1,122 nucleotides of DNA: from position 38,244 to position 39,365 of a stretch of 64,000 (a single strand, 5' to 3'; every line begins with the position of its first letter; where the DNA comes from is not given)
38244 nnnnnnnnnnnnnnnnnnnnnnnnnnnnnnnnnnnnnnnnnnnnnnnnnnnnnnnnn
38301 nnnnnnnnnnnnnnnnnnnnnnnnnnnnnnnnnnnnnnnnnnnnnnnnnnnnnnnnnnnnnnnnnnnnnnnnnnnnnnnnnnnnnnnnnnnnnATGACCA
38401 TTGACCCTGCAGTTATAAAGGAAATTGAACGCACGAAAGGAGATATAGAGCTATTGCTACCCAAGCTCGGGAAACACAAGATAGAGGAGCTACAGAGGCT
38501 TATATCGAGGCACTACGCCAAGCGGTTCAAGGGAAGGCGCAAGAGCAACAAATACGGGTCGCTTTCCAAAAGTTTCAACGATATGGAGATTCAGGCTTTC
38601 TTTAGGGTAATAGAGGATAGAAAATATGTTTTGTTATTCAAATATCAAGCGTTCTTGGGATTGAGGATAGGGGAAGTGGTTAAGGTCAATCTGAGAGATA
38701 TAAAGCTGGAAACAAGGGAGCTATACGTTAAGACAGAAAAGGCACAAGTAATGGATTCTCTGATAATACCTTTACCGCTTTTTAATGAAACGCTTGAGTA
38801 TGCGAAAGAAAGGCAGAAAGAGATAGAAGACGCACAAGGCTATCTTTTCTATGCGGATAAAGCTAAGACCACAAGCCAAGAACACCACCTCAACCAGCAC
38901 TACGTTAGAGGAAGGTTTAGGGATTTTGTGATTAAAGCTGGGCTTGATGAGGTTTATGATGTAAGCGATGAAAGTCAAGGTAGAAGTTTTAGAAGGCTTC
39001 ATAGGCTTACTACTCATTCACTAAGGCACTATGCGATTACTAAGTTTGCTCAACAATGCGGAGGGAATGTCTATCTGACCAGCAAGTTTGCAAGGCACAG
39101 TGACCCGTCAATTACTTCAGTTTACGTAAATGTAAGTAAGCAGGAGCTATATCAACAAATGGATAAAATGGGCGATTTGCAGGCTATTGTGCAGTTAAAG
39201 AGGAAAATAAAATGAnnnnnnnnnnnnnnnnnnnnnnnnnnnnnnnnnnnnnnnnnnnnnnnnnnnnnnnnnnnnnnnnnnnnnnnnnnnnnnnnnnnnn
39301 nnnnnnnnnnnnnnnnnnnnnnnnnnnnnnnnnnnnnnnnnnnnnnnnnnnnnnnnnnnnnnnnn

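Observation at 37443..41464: Composite AT-rich island integrated at tRNA-Val, delimited by three copies of a 13-bp repeat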

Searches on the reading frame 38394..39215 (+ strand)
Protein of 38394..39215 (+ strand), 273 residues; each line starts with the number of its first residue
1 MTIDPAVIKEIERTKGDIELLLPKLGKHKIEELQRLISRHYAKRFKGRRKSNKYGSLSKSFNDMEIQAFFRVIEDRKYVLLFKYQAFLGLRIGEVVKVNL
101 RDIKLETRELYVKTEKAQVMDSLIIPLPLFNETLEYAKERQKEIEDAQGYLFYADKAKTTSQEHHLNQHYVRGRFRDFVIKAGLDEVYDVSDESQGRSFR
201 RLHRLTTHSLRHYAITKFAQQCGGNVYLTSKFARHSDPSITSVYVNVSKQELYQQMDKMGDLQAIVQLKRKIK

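Call 8: search_protein_families(library=pfam, proteins=[window:38394-39212:+], max_evalue=0.01)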
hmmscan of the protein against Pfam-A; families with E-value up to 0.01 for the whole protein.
seq(273 aa): 1 family
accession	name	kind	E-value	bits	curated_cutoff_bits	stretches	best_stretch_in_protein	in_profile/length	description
PF00589.27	Phage_integrase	-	1.4e-13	51.4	27.1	1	82-250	28-171/172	Phage integrase family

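Call 9: search_protein_families(library=padloc, proteins=[window:38394-39212:+], max_evalue=0.1)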
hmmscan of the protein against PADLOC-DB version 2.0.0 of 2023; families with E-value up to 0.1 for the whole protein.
seq(273 aa): 0 families

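Call 10: search_protein_families(library=ncbifam, proteins=[window:38394-39212:+], max_evalue=0.1)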
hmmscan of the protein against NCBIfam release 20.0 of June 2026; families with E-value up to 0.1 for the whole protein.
seq(273 aa): 6 families
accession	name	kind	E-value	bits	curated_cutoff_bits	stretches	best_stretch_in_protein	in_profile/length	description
NF040815.2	recomb_XerA_Arch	equivalog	4.5e-14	52.7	220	1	50-253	86-260/263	site-specific tyrosine recombinase/integron integrase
NF003462.0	PRK05084.1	equivalog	1.9e-08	33.4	267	2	89-159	208-279/360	tyrosine recombinase XerS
TIGR02249.1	integrase_gron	subfamily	2.5e-05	23.8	265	1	57-250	98-303/315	integron integrase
TIGR02224.1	recomb_XerC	equivalog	0.0031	17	335.15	0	88-257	140-287/295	tyrosine recombinase XerC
NF001399.0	PRK00283.1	subfamily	0.011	15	279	0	89-257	147-293/300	tyrosine recombinase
TIGR02225.1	recomb_XerD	equivalog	0.024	14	329.6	0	88-116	136-164/290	site-specific tyrosine recombinase XerD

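Call 27: find_encoding_contigs(protein=window:38394-39215:+, flank=8000, max_places=10)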
Protein window:38394-39215:+ (273 aa): no gene with exactly this product is on record in the collection.

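Call 29: find_homologous_proteins(query=window:38394-39215:+, max_evalue=0.00001)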
Query window:38394-39215:+ (273 aa): 458 proteins with E <= 0.00001 among 1139 candidates; the best 120 are listed.
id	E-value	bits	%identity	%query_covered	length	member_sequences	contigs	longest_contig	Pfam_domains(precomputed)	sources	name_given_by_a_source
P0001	9.4e-174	594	100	100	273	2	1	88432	PF00589.28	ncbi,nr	ncbi:MAG: site-specific integrase [Candidatus Micrarchaeota archaeon]|nr:site-specific integrase [Ca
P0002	9.8e-91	322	55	99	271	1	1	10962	PF00589.28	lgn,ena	-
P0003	1.4e-88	315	57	94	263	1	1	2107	PF00589.28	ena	-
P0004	1.4e-87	312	54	96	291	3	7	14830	PF00589.28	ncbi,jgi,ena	jgi:integrase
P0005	1.5e-86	308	56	95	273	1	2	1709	PF00589.28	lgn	-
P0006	3.5e-86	307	58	90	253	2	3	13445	PF00589.28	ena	-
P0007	3.9e-86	307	58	90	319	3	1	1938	PF00589.28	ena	-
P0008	4.2e-86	307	58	90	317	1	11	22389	PF00589.28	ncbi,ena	-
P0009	7.3e-86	306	56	95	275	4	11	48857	PF00589.28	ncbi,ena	-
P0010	9.5e-86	306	57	91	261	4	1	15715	PF00589.28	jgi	jgi:integrase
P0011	1.0e-85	305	58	92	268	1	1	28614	PF00589.28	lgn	-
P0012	1.5e-85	305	55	92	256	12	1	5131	PF00589.28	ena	-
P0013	1.7e-85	305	58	90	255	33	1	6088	PF00589.28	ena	-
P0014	3.9e-85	304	57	90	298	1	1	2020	PF00589.28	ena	-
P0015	4.5e-85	303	55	93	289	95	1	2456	PF00589.28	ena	-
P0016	5.6e-85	303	58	89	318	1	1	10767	PF00589.28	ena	-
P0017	8.7e-85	302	50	99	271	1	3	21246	PF00589.28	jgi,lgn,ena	-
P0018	9.7e-85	302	54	91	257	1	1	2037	PF00589.28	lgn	-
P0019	1.3e-84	302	58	90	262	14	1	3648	PF00589.28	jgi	jgi:integrase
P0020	2.3e-84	301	57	91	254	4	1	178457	PF00589.28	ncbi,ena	-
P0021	2.5e-84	301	54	92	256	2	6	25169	PF00589.28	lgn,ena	-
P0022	3.8e-84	300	57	90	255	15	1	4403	PF00589.28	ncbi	-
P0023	5.4e-84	300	57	91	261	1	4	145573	PF00589.28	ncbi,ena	-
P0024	5.6e-84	300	54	96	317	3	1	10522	PF00589.28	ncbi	-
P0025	6.6e-84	300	57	90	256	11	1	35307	PF00589.28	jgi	jgi:integrase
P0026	7.4e-84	299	53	95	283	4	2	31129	PF00589.28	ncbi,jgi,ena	jgi:integrase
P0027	1.0e-83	299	56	91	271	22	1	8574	PF00589.28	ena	-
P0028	1.2e-83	299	57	90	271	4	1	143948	PF00589.28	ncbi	-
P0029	1.2e-83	299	58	90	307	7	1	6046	PF00589.28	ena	-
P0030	1.3e-83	299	58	90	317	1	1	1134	PF00589.28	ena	-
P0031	1.3e-83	299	50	99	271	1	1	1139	PF00589.28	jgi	jgi:integrase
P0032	2.1e-83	298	56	90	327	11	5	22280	PF00589.28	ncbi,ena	-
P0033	2.3e-83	298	51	99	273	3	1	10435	PF00589.28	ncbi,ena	-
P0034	3.0e-83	297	56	91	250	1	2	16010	PF00589.28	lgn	-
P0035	3.2e-83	297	56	90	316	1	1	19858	PF00589.28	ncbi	-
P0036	4.9e-83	297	54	91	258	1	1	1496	PF00589.28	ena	-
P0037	5.2e-83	297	54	92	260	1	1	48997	PF00589.28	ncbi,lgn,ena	-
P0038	8.6e-83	296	54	94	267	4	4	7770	PF00589.28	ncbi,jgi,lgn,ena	jgi:integrase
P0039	1.0e-82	296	54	93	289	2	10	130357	PF00589.28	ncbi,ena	-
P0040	1.0e-82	296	52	95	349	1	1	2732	PF00589.28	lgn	-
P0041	1.1e-82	296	54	92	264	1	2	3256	PF00589.28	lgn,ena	-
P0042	1.2e-82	295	55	91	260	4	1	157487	PF00589.28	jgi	jgi:integrase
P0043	1.4e-82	295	57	90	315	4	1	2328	PF00589.28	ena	-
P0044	2.0e-82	295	53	95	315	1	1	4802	PF00589.28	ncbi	-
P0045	2.3e-82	294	52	95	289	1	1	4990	PF00589.28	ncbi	ncbi:MAG: site-specific integrase [Candidatus Micrarchaeaceae archaeon]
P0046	2.7e-82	294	56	90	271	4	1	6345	PF00589.28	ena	-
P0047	2.9e-82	294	56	91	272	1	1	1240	PF00589.28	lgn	-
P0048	3.4e-82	294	56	90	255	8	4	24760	PF00589.28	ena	-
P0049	1.7e-81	292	57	90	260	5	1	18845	PF00589.28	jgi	jgi:integrase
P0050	1.7e-81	292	53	96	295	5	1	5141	PF00589.28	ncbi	-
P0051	2.0e-81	291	57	90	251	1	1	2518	PF00589.28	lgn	-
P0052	2.7e-81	291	54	91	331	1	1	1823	PF00589.28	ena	-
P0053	2.9e-81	291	52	95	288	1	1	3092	PF00589.28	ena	-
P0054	2.9e-81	291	51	99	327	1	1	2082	PF00589.28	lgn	-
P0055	5.2e-81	290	53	95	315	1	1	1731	PF00589.28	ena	-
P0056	5.7e-81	290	52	95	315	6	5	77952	PF00589.28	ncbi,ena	-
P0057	7.7e-81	289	54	90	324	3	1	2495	PF00589.28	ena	-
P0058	1.9e-80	288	56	91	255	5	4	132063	PF00589.28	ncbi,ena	-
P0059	2.0e-80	288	52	97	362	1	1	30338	PF00589.28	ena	-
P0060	2.1e-80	288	55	90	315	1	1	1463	PF00589.28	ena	-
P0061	2.1e-80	288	56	90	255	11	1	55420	PF00589.28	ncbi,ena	-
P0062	2.1e-80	288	51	99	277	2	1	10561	PF00589.28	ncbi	-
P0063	3.1e-80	287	54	92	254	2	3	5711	PF00589.28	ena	-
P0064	4.9e-80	287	53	92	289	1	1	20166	PF00589.28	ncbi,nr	ncbi:MAG: site-specific integrase [Candidatus Micrarchaeota archaeon]|nr:site-specific integrase [Ca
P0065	5.7e-80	287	59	85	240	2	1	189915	PF00589.28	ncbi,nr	ncbi:MAG: site-specific integrase [Candidatus Micrarchaeota archaeon]|nr:site-specific integrase [Ca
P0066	8.0e-80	286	53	94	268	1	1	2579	PF00589.28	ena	-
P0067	1.1e-79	286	50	99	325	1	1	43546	PF00589.28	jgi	jgi:integrase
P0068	1.1e-79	286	52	95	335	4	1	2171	PF00589.28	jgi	-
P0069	1.3e-79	285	53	94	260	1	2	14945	PF00589.28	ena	-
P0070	1.5e-79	285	53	96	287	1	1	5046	PF00589.28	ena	-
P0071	1.5e-79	285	53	92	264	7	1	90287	PF00589.28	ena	-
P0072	1.8e-79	285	53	96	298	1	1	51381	PF00589.28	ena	-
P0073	1.9e-79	285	54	91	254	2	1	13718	PF00589.28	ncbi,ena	-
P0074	2.2e-79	285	52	96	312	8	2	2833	PF00589.28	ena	-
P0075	2.2e-79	285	55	91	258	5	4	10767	PF00589.28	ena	-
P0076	2.3e-79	285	53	100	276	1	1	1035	PF00589.28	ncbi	-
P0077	2.8e-79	284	50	93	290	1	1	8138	PF00589.28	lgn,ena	-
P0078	3.7e-79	284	50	96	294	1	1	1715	PF00589.28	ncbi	-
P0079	3.9e-79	284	51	96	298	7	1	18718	PF00589.28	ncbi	-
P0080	3.9e-79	284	54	96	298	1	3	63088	PF00589.28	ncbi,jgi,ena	jgi:integrase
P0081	3.9e-79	284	51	97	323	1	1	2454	PF00589.28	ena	-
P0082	4.2e-79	284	53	96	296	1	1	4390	PF00589.28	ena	-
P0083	8.2e-79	283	53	96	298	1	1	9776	PF00589.28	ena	-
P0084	1.0e-78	283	56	90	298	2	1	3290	PF00589.28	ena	-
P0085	1.1e-78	282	54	92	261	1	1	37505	PF00589.28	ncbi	-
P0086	1.3e-78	282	53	90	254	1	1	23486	PF00589.28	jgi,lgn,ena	-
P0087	1.4e-78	282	52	96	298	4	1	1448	PF00589.28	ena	-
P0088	1.6e-78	282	53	94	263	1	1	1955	PF00589.28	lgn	-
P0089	3.0e-78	281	53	90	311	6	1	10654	PF00589.28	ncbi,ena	-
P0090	3.4e-78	281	53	96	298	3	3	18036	PF00589.28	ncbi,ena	-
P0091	3.9e-78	281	51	96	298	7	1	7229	PF00589.28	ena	-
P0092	4.6e-78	280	51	96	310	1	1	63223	PF00589.28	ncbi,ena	-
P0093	5.3e-78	280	51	95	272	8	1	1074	PF00589.28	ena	-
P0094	5.9e-78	280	52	96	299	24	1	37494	PF00589.28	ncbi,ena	-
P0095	7.0e-78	280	52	92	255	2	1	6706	PF00589.28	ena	-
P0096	1.1e-77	279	52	89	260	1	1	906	PF00589.28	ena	-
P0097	1.5e-77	279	51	95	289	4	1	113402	PF00589.28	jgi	-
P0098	1.9e-77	278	52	96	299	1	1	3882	PF00589.28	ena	-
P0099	2.4e-77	278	49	96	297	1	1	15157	PF00589.28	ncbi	-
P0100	2.4e-77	278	52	96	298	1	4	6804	PF00589.28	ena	-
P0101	2.7e-77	278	52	93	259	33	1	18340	PF00589.28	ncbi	-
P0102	2.8e-77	278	51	94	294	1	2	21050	PF00589.28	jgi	jgi:integrase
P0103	2.8e-77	278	53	92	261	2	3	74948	PF00589.28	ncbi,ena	-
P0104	3.1e-77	278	52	96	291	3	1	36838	PF00589.28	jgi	jgi:integrase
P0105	4.1e-77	277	50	95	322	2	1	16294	PF00589.28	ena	-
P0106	4.3e-77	277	50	95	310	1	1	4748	PF00589.28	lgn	-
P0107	4.7e-77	277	53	96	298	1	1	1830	PF00589.28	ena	-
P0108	4.8e-77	277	52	97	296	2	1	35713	PF00589.28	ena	-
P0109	6.3e-77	277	51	94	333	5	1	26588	PF00589.28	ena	-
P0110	6.4e-77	277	54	91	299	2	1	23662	PF00589.28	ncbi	-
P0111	7.2e-77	276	50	95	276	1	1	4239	PF00589.28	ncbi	-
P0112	7.6e-77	276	52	92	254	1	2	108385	PF00589.28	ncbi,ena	-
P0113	1.1e-76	276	54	87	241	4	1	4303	PF00589.28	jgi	jgi:integrase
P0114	1.4e-76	276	51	97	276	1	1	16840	PF00589.28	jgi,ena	-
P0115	1.6e-76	275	49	95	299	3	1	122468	PF00589.28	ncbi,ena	-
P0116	1.9e-76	275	50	95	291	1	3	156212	PF00589.28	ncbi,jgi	jgi:integrase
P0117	2.3e-76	275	49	95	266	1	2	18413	PF00589.28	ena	-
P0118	2.4e-76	275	53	90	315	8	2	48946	PF00589.28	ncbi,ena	-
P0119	2.5e-76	275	51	95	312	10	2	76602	PF00589.28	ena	-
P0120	2.6e-76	275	50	96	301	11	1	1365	PF00589.28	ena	-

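Call 30: find_encoding_contigs(protein=P0020, flank=10000, max_places=2)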
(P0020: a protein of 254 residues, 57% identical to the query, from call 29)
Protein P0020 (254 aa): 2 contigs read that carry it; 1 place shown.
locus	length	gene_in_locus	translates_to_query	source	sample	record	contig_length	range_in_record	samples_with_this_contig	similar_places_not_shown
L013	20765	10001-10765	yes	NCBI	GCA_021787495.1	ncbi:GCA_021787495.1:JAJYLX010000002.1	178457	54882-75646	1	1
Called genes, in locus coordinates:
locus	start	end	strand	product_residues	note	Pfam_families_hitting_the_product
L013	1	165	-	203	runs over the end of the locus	PF01163:RIO1, PF01636:APH (faint)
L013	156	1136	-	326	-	PF00814:TsaD, PF22521:HypF_C_2 (weak)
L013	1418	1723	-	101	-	PF01253:SUI1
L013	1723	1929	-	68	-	PF00831:Ribosomal_L29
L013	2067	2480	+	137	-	PF01090:Ribosomal_S19e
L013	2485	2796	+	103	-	PF01984:dsDNA_bind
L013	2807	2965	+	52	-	PF00832:Ribosomal_L39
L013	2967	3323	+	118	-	-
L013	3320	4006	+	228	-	-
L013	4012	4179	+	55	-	PF01775:Ribosomal_L18A (weak)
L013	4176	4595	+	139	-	PF02996:Prefoldin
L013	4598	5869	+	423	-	PF02881:SRP54_N (weak), PF00448:SRP54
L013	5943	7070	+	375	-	-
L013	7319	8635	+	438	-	PF00437:T2SSE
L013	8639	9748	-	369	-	PF04406:TP6A_N, PF20768:Topo_VI_alpha (weak), PF21180:TOP6A-Spo11_Toprim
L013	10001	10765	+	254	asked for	PF00589:Phage_integrase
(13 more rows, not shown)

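Call 31: find_encoding_contigs(protein=P0023, flank=10000, max_places=2)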
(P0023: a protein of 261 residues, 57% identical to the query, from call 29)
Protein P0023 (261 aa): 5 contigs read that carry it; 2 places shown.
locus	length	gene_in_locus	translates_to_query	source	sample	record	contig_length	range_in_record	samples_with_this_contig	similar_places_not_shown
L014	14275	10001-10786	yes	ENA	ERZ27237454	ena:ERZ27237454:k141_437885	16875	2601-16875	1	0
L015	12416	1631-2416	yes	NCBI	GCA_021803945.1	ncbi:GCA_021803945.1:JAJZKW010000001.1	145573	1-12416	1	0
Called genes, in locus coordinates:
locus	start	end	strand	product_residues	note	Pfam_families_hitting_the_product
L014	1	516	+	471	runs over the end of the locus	PF02874:ATP-synt_ab_N, PF00006:ATP-synt_ab, PF22919:ATP-synt_VA_C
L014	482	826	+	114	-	PF03819:MazG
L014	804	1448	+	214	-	PF01813:ATP-synt_D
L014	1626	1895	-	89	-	-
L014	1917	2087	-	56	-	-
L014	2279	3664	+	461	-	PF13404:HTH_AsnC-type (weak)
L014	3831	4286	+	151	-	PF02643:DUF192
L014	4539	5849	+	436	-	PF00083:Sugar_tr, PF07690:MFS_1, PF00083:Sugar_tr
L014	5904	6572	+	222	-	PF01902:Diphthami_syn_2_N, PF28410:Diphthami_syn_2_C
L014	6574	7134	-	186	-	PF03358:FMN_red, PF02525:Flavodoxin_2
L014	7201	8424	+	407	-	PF00155:Aminotran_1_2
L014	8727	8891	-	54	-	-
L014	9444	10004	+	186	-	-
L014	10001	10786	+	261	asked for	PF00589:Phage_integrase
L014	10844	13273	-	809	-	PF01555:N6_N4_Mtase, PF03602:Cons_hypoth95 (faint), PF01555:N6_N4_Mtase (weak), PF27126:NmeDI_C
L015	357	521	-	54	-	-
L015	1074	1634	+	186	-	-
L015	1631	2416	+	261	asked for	PF00589:Phage_integrase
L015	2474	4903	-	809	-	PF01555:N6_N4_Mtase, PF03602:Cons_hypoth95 (faint), PF01555:N6_N4_Mtase (weak), PF27126:NmeDI_C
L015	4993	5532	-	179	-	-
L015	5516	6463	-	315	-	PF15931:DUF4747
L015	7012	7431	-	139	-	PF01850:PIN (faint), PF10130:PIN_2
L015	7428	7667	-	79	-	PF26688:RHH_12 (weak)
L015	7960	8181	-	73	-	PF07927:HicA_toxin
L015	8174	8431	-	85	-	-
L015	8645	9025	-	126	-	PF00903:Glyoxalase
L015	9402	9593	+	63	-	-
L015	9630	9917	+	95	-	PF22109:Zn_ribbon_tTFIIB (faint)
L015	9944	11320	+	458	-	PF00890:FAD_binding_2 (faint), PF07992:Pyr_redox_2, PF13434:Lys_Orn_oxgnase (faint), PF13738:Pyr_redox_3, PF00070:Pyr_redox, PF02852:Pyr_redox_dim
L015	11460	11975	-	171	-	PF00254:FKBP_C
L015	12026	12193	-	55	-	-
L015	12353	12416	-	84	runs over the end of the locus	-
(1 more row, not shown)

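Call 32: find_encoding_contigs(protein=P0065, flank=10000, max_places=2)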
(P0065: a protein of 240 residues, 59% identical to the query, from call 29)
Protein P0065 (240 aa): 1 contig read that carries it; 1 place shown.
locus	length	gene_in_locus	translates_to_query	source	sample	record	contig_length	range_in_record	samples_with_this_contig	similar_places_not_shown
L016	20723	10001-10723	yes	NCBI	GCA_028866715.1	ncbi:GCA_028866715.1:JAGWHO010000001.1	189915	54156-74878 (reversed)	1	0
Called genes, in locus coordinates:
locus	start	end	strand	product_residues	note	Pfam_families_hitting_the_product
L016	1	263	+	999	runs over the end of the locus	PF05124:S_layer_C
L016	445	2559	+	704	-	-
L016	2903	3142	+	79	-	-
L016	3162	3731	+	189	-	-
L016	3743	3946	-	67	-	-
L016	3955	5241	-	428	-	PF13173:AAA_14, PF13635:DUF4143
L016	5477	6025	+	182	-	-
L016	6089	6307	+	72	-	PF26477:DUF8150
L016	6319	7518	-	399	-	PF03463:eRF1_1, PF18854:baeRF_family10, PF03464:eRF1_2, PF18859:acVLRF1, PF03465:eRF1_3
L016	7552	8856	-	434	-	PF02403:Seryl_tRNA_N, PF00587:tRNA-synt_2b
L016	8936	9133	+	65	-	-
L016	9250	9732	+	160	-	-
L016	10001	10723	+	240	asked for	PF00589:Phage_integrase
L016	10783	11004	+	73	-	-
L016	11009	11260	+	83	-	PF05016:ParE_toxin (weak)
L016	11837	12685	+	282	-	-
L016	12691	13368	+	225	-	PF00535:Glycos_transf_2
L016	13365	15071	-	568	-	-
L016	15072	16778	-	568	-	PF02543:Carbam_trans_N, PF16861:Carbam_trans_C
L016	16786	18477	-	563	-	PF08915:tRNA-Thr_ED, PF00587:tRNA-synt_2b, PF03129:HGTP_anticodon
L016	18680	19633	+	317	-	-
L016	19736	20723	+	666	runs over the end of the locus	PF13927:Ig_3 (faint)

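Call 54: search_protein_families(library=phrogs, proteins=[window:38394-39215:+], max_evalue=0.1)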
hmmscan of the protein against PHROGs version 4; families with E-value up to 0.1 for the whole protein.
window:38394-39215:+ (273 aa): 4 families
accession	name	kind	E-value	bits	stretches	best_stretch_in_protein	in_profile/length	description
phrog_216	-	integration and excision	1.2e-20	74.9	1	50-261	45-238/301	integrase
phrog_1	-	integration and excision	1.6e-20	75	1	59-264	269-452/611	integrase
phrog_7269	-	integration and excision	0.009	16.9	1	205-257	28-79/89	integrase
phrog_9208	-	integration and excision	0.011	16.6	1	72-136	100-163/241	integrase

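Call 79: find_related_loci(query=window:38394-39215:+, collection=viral_contigs, flank=6000)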
Query window:38394-39215:+ (273 aa) in viral_contigs; peptide patterns used: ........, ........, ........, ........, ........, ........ (x = any residue, [..] = any of these).
10 stretches matched a pattern, but none encodes a relative of the query by tblastn (E <= 1e-3).

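Call 80: find_encoding_contigs(protein=P0002, flank=8000, max_places=2)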
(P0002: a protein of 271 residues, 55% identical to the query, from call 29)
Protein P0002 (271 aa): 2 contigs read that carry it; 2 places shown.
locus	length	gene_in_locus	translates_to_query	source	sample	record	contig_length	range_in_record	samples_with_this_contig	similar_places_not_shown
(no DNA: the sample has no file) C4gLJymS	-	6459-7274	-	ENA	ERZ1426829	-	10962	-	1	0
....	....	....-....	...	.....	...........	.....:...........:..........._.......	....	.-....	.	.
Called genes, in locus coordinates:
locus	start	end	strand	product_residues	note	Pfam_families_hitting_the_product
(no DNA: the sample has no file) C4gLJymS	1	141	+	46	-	?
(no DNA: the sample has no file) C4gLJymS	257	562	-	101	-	PF00338:Ribosomal_S10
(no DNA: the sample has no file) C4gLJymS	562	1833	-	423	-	PF00009:GTP_EFTU, PF03144:GTP_EFTU_D2, PF03143:GTP_EFTU_D3, PF22594:GTP-eEF1A_C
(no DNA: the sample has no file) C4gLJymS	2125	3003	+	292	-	-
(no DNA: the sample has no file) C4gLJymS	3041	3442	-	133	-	PF01402:RHH_1 (weak)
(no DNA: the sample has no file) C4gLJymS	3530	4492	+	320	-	PF01297:ZnuA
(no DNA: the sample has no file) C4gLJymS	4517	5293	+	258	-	PF00005:ABC_tran, PF13304:AAA_21 (faint)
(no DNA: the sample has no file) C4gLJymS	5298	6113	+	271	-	PF00950:ABC-3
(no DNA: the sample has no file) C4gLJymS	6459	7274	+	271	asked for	PF00589:Phage_integrase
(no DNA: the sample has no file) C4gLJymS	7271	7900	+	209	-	-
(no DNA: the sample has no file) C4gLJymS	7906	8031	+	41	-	-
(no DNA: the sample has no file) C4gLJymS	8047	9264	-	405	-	PF00155:Aminotran_1_2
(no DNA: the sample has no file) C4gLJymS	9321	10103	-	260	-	PF01902:Diphthami_syn_2_N, PF28410:Diphthami_syn_2_C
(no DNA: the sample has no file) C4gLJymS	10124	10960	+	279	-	?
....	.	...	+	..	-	?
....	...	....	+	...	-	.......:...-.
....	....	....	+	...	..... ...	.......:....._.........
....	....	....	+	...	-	-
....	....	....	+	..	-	?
